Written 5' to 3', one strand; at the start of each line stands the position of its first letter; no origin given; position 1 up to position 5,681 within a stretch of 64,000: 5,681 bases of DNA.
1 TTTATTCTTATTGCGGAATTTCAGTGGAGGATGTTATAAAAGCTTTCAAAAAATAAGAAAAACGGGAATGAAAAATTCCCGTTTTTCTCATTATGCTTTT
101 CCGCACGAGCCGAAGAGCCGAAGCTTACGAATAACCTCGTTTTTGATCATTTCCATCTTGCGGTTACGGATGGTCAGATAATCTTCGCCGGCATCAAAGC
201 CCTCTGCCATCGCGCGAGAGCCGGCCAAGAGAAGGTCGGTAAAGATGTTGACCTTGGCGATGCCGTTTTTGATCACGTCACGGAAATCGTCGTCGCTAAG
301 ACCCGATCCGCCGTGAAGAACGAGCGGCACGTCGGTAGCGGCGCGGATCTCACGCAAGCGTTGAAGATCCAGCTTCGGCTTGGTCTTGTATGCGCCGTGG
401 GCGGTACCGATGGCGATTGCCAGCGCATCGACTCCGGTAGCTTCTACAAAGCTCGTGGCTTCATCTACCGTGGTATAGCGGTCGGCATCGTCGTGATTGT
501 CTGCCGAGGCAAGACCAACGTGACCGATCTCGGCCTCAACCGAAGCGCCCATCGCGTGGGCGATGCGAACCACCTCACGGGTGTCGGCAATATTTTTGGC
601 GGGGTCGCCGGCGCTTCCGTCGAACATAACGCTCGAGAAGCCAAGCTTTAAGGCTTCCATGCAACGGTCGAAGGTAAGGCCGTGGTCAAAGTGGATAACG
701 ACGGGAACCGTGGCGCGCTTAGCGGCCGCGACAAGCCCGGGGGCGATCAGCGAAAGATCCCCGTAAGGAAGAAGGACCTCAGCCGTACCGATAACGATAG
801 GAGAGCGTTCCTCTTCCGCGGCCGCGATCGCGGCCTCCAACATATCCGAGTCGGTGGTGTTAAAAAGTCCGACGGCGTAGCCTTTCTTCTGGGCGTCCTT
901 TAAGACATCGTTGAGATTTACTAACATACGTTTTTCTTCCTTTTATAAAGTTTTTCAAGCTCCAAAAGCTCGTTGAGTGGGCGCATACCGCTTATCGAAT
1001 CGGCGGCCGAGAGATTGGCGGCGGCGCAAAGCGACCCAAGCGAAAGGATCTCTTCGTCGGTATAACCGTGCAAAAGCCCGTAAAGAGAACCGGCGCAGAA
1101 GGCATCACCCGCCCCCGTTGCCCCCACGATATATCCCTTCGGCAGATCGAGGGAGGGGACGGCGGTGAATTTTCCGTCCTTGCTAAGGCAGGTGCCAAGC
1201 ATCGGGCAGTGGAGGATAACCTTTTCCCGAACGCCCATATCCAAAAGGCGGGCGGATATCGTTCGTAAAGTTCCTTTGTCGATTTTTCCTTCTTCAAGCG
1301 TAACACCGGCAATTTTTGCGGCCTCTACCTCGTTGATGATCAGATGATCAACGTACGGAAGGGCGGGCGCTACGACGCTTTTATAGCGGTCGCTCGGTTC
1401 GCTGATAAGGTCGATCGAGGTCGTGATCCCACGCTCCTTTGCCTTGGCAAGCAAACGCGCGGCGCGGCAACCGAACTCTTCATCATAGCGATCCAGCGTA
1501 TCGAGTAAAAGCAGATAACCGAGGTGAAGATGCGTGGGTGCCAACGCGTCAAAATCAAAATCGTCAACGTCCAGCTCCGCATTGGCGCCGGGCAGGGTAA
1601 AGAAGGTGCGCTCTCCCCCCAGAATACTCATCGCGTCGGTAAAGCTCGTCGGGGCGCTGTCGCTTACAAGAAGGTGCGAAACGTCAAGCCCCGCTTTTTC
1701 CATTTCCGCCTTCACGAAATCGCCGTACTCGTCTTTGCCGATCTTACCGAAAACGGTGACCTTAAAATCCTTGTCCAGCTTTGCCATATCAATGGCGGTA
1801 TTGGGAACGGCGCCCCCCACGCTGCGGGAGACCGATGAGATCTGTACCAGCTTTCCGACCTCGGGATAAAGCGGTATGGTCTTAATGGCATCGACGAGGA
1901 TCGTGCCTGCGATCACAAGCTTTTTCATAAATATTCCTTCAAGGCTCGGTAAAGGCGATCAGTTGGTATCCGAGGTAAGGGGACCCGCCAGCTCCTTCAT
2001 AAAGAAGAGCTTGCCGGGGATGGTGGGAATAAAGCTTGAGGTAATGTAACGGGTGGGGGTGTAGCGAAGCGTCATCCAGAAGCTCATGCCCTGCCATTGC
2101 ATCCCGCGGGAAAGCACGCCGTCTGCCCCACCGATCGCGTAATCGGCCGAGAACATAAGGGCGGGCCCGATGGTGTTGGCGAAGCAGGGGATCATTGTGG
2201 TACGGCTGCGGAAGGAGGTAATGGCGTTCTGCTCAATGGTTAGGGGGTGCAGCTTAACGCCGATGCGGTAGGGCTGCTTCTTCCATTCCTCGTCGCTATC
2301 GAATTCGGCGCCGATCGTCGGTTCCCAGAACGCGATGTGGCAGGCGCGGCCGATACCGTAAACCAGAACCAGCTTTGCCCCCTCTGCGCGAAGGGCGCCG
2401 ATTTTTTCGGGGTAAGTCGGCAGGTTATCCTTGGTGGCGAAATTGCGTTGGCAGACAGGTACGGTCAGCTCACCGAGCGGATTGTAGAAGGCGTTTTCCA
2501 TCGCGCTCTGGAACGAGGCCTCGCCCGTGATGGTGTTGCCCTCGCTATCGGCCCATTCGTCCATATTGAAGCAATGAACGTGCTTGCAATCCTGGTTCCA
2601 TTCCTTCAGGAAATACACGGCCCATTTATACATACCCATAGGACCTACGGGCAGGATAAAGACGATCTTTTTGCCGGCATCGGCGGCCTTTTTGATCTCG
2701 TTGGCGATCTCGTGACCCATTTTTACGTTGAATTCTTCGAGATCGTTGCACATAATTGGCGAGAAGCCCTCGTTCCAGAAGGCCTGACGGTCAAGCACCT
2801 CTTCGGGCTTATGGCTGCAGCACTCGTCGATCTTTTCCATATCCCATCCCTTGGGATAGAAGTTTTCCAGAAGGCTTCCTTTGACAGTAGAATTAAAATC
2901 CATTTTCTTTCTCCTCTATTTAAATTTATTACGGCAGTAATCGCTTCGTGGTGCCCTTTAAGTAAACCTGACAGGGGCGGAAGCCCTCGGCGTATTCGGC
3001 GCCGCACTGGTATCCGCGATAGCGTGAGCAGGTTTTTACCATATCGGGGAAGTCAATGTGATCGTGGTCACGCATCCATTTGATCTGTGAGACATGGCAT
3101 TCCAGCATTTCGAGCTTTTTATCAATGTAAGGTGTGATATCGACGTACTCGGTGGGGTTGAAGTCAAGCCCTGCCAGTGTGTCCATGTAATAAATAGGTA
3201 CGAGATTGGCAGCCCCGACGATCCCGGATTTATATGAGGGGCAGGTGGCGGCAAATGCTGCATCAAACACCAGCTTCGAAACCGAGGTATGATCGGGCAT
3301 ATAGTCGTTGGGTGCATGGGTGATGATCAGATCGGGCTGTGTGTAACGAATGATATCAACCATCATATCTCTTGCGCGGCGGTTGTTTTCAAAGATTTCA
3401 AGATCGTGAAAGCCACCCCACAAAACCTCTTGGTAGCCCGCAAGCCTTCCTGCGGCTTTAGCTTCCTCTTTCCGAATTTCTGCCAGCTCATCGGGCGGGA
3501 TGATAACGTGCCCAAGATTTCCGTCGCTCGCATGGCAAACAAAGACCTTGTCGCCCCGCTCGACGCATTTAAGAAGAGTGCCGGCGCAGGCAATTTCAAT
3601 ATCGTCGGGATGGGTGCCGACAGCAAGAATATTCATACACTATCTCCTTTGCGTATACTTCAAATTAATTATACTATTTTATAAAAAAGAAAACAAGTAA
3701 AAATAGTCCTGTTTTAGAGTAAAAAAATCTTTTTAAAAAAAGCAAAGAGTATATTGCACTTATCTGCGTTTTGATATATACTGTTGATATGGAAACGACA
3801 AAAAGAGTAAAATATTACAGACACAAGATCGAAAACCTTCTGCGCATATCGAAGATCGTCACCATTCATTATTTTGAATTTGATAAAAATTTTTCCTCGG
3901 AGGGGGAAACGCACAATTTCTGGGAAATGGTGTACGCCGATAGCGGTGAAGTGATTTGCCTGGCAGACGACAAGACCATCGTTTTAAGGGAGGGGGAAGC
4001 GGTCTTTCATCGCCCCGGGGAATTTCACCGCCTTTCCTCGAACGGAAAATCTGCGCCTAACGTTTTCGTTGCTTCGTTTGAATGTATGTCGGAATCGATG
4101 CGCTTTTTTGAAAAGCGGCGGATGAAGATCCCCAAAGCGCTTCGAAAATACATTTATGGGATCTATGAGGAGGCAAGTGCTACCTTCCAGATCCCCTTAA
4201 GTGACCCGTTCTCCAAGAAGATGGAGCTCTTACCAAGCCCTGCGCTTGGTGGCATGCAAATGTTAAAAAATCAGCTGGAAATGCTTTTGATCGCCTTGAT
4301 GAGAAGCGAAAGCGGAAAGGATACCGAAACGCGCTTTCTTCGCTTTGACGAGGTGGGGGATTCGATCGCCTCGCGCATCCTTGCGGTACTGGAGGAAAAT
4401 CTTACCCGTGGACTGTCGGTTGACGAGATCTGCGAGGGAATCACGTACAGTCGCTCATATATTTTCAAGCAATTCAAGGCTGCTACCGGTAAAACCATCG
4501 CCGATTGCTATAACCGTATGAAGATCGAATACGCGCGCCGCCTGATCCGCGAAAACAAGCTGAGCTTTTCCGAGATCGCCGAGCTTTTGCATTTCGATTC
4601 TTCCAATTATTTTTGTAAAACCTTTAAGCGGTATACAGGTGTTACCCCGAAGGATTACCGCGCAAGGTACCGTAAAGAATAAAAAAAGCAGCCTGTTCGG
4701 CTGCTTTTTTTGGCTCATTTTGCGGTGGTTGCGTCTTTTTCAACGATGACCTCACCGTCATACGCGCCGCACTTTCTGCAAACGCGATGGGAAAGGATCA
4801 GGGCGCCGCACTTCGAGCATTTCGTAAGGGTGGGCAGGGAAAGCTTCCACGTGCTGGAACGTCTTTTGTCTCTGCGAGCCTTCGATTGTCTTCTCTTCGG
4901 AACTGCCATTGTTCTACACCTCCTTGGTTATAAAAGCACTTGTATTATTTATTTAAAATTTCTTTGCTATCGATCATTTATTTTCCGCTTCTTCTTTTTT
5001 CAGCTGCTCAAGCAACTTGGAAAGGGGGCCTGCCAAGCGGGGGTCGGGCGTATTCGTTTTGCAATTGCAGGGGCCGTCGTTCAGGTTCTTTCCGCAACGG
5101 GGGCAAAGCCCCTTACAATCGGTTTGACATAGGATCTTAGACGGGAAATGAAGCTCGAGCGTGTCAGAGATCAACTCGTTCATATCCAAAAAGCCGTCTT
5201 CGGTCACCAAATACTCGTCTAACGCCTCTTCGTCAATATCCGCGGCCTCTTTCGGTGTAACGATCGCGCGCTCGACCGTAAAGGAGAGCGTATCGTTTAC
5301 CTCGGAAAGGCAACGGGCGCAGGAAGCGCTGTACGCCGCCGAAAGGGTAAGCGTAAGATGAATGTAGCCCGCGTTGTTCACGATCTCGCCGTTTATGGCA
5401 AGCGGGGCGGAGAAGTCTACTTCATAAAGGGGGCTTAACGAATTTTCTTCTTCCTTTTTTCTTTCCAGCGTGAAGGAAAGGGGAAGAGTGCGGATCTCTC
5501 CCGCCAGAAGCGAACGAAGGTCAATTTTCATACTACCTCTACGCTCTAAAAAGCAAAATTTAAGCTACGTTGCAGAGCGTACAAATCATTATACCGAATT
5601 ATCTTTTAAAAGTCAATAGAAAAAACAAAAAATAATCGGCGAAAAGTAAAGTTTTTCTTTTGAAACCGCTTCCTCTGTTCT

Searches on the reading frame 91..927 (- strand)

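Call 27: search_protein_families(library=ncbifam, proteins=[window:91-927:-], max_evalue=0.00001)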
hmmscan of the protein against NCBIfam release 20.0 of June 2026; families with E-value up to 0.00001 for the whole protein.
window:91-927:- (278 aa): 20 families
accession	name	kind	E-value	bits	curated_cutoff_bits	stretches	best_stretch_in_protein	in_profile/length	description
NF005284.0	PRK06801.1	equivalog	3.5e-85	285.9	406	1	2-278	3-286/286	ketose 1,6-bisphosphate aldolase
NF005288.0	PRK06806.1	equivalog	4e-85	285.5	396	1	2-277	3-280/281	class II fructose-bisphosphate aldolase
TIGR01859.1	fruc_bis_ald_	equivalog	2.9e-80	270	343.05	1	2-278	1-282/282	class II fructose-1,6-bisphosphate aldolase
NF009497.0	PRK12857.1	equivalog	2.4e-79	266.5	423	1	1-278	2-284/284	class II fructose-1,6-bisphosphate aldolase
TIGR00167.1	cbbA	subfamily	4e-75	252.9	215.6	1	1-278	2-290/290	ketose-bisphosphate aldolase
NF009374.0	PRK12737.1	subfamily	9.5e-71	238.1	383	1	2-275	3-281/284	tagatose-bisphosphate aldolase subunit GatY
NF006626.0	PRK09195.1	subfamily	2.9e-68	230.1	384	1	2-253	3-256/284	tagatose-bisphosphate aldolase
NF006042.0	PRK08185.1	subfamily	5.2e-67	226.2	405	1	1-278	1-284/287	hypothetical protein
TIGR01858.1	tag_bisphos_ald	equivalog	4.9e-62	209.6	443.55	1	5-277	4-281/282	tagatose bisphosphate family class II aldolase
NF006376.0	PRK08610.1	equivalog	3.8e-60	204.1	527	1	2-278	3-285/286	class II fructose-bisphosphate aldolase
NF005823.0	PRK07709.1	equivalog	3.3e-57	194.4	545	1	2-278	3-285/285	class II fructose-bisphosphate aldolase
NF005943.0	PRK07998.1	equivalog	3.3e-56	190.8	364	1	2-262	3-265/283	class II aldolase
NF004493.0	PRK05835.1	equivalog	1.5e-54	185.3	558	1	1-213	1-218/307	class II fructose-bisphosphate aldolase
NF009375.0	PRK12738.1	equivalog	1.1e-49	169.1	542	1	6-275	7-281/286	tagatose-bisphosphate aldolase subunit KbaY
NF005590.0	PRK07315.1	equivalog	3.5e-48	164.4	443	1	3-248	4-254/293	class II fructose-bisphosphate aldolase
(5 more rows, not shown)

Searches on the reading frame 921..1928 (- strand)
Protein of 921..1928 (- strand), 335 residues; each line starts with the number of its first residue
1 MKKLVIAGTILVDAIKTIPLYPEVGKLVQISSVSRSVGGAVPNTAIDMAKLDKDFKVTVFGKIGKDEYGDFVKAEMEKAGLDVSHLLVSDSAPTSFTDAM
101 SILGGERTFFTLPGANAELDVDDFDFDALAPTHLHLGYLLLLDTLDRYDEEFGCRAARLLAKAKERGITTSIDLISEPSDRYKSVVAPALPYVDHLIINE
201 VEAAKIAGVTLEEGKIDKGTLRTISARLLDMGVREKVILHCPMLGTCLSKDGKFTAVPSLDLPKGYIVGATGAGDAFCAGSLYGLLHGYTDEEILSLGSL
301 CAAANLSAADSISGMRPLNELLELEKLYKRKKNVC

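Call 27: search_protein_families(library=ncbifam, proteins=[window:921-1928:-], max_evalue=0.00001)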
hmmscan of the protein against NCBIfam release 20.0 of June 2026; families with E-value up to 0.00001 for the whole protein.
window:921-1928:- (335 aa): 17 families
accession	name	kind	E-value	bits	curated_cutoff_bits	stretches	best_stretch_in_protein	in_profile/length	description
TIGR02152.1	D_ribokin_bact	equivalog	5.1e-21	75.3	299.65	1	5-308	2-283/298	ribokinase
TIGR04382.1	myo_inos_iolC_N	equivalog_domain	2.6e-20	72.9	300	1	25-321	21-305/309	5-dehydro-2-deoxygluconokinase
NF053626.1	RibKinHalex1628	equivalog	7.8e-20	71.5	330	1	1-215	1-199/293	ATP-dependent ribose-1-phosphate kinase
NF041134.1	R1P_kin_Thcocales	equivalog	1.1e-15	57.8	500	2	5-136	4-129/291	ADP-dependent ribose-1-phosphate kinase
NF007321.0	PRK09813.1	equivalog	4.2e-14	52.7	247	1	38-308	24-257/261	fructoselysine 6-kinase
NF008353.0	PRK11142.1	equivalog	1e-13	51.5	341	1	1-303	2-281/307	ribokinase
NF041633.1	trifunc_aldol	exception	7.6e-13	47.7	700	1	158-306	390-550/580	KHG/KDPG aldolase/sugar kinase fusion protein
NF006957.1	PRK09434.1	equivalog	9.1e-12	45.1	450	1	35-309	24-284/302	fructokinase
NF047869.1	myo_kin_aldol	exception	1.8e-09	36.5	600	0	26-94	27-93/586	bifunctional 5-dehydro-2-deoxygluconokinase/5-dehydro-2-deoxyphosphogluconate aldolase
NF041164.1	NucKinThplmales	equivalog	1.3e-08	34.4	450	0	233-307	201-273/295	nucleoside kinase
NF052444.1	DhDoxglucKinKdgK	equivalog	1.4e-08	34.5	400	1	31-304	18-288/303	2-dehydro-3-deoxygluconokinase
NF040938.1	KDG_KDGal_kin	equivalog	5.1e-08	32.4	400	1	24-305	16-283/305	bifunctional 2-dehydro-3-deoxygluconokinase/2-dehydro-3-deoxygalactonokinase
TIGR03168.1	1-PFK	subfamily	5.5e-08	32.1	216.4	1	199-312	183-289/305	hexose kinase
TIGR03828.1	pfkB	equivalog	3.9e-07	29.4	292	1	199-320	183-297/305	1-phosphofructokinase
NF007068.0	PRK09513.1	equivalog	4.3e-07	29.4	432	0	246-318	230-296/312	1-phosphofructokinase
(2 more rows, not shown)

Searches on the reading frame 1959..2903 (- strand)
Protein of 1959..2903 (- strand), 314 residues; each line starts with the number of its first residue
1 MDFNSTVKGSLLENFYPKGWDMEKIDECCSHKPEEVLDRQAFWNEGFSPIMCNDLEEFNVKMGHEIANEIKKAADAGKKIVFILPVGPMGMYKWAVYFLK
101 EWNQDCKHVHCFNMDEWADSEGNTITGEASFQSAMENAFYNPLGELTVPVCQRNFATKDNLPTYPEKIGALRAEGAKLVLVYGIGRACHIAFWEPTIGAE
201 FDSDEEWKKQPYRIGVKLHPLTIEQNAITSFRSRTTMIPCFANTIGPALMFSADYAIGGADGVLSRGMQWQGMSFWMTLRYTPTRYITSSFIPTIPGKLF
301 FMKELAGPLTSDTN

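Call 27: search_protein_families(library=ncbifam, proteins=[window:1959-2903:-], max_evalue=0.00001)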
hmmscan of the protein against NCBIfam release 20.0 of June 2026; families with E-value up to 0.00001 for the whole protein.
window:1959-2903:- (314 aa): 4 families
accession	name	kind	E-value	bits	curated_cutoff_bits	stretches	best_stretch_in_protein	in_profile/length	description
TIGR00502.1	nagB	equivalog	4.4e-10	39.3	236.9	1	52-203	6-155/259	glucosamine-6-phosphate deaminase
NF002557.0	PRK02122.1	subfamily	3.6e-07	28.7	384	1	51-197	33-180/653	glucosamine-6-phosphate deaminase-like protein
NF001684.0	PRK00443.1-4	subfamily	5.8e-07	29.3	326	1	52-198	6-147/260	glucosamine-6-phosphate deaminase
NF001685.0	PRK00443.1-5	equivalog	2.5e-06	26.9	513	1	68-196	25-150/266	glucosamine-6-phosphate deaminase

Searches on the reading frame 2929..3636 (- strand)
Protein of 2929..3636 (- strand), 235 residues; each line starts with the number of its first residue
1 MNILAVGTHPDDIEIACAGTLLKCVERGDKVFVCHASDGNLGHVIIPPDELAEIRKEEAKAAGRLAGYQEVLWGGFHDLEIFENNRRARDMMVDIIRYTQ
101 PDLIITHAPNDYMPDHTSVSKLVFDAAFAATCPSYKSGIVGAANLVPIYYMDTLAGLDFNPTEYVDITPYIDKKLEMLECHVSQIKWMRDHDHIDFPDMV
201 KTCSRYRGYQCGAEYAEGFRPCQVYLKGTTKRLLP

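Call 27: search_protein_families(library=ncbifam, proteins=[window:2929-3636:-], max_evalue=0.00001)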
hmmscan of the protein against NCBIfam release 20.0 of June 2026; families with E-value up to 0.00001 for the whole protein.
window:2929-3636:- (235 aa): 4 families
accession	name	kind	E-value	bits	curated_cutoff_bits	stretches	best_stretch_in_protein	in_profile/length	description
TIGR04001.1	thiol_BshB1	equivalog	4.9e-37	127.8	182.5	1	2-220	3-219/226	bacillithiol biosynthesis deacetylase BshB1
TIGR04000.1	thiol_BshB2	equivalog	3.7e-16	59.4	195.25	1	3-189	3-189/217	bacillithiol biosynthesis deacetylase BshB2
TIGR03446.1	mycothiol_Mca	equivalog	8.5e-10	38.7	277.15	1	2-152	2-175/283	mycothiol conjugate amidase Mca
TIGR03445.1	mycothiol_MshB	equivalog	3.1e-07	30.5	224.35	0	5-63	2-58/284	N-acetyl-1-D-myo-inositol-2-amino-2-deoxy-alpha-D-glucopyranoside deacetylase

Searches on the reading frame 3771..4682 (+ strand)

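Call 27: search_protein_families(library=ncbifam, proteins=[window:3771-4682:+], max_evalue=0.00001)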
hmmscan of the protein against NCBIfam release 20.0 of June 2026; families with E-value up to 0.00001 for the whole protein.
window:3771-4682:+ (303 aa): 28 families (the best 25 are shown)
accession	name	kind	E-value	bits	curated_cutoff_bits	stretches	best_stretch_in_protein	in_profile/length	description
TIGR04094.1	adjacent_YSIRK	equivalog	1.2e-18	67.2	200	1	201-297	288-383/383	YSIRK-targeted surface antigen transcriptional regulator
NF047788.1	TransRegPocR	equivalog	4.9e-15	55.6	500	1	164-301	159-292/296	transcriptional regulator PocR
NF007860.0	PRK10572.1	equivalog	8.1e-15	54.4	208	1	166-301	159-286/292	arabinose operon transcriptional regulator AraC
NF010025.2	PRK13500.1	equivalog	2.3e-14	53.6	525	1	198-302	176-280/282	HTH-type transcriptional activator RhaR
NF010026.0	PRK13501.1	equivalog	1.6e-13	50.5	363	1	202-301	180-279/290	HTH-type transcriptional activator RhaR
NF010027.0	PRK13502.1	equivalog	2.6e-13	50.1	384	1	199-298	177-276/282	HTH-type transcriptional activator RhaR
NF047455.1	TF_Staph_AryK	equivalog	1.1e-12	47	850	1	168-302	130-261/759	transcriptional regulator AryK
NF010028.0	PRK13503.1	equivalog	1.2e-12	47.8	288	1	47-299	32-272/278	HTH-type transcriptional activator RhaS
NF006902.0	PRK09393.1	equivalog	9.5e-12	44.7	425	1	199-302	221-324/327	transcriptional regulator FtrA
NF007693.0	PRK10371.1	equivalog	1.9e-11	43.7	253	1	200-298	200-298/309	transcriptional regulator MelR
NF052371.1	TransRegGbdRPseu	equivalog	1.9e-10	40.3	480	1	201-299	228-326/365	choline metabolism transcriptional regulator GbdR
NF007584.0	PRK10219.1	equivalog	4.8e-10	39.7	174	1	198-299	5-106/107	superoxide response transcriptional regulator SoxS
NF012198.0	MarA_TF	equivalog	7.3e-10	39.1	250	1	202-298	13-109/124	MDR efflux pump AcrAB transcriptional activator MarA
NF008564.0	PRK11511.1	equivalog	7.9e-10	38.9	202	1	202-298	13-109/127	MDR efflux pump AcrAB transcriptional activator MarA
NF033869.1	viru_reg_Rsp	equivalog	1.7e-09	36.7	400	1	195-300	144-249/701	AraC family transcriptional regulator Rsp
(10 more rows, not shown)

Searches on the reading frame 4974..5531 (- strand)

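Call 27: search_protein_families(library=ncbifam, proteins=[window:4974-5531:-], max_evalue=0.00001)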
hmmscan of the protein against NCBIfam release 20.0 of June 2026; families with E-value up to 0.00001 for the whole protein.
window:4974-5531:- (185 aa): 0 families

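Call 45: search_protein_families(library=ncbifam, proteins=[window:4974-5531:-], max_evalue=1e-10)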
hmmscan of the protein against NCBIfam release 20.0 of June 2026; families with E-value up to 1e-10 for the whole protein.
window:4974-5531:- (185 aa): 0 families

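Call 87: search_protein_families(library=pfam, proteins=[window:4974-5531:-], max_evalue=0.001)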
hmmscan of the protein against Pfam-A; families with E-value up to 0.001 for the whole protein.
window:4974-5531:- (185 aa): 1 family
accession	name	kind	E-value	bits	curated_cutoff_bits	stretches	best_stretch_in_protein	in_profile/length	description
PF02620.22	YceD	-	3.3e-26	92.1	33.2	1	59-168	1-114/119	Large ribosomal RNA subunit accumulation protein YceD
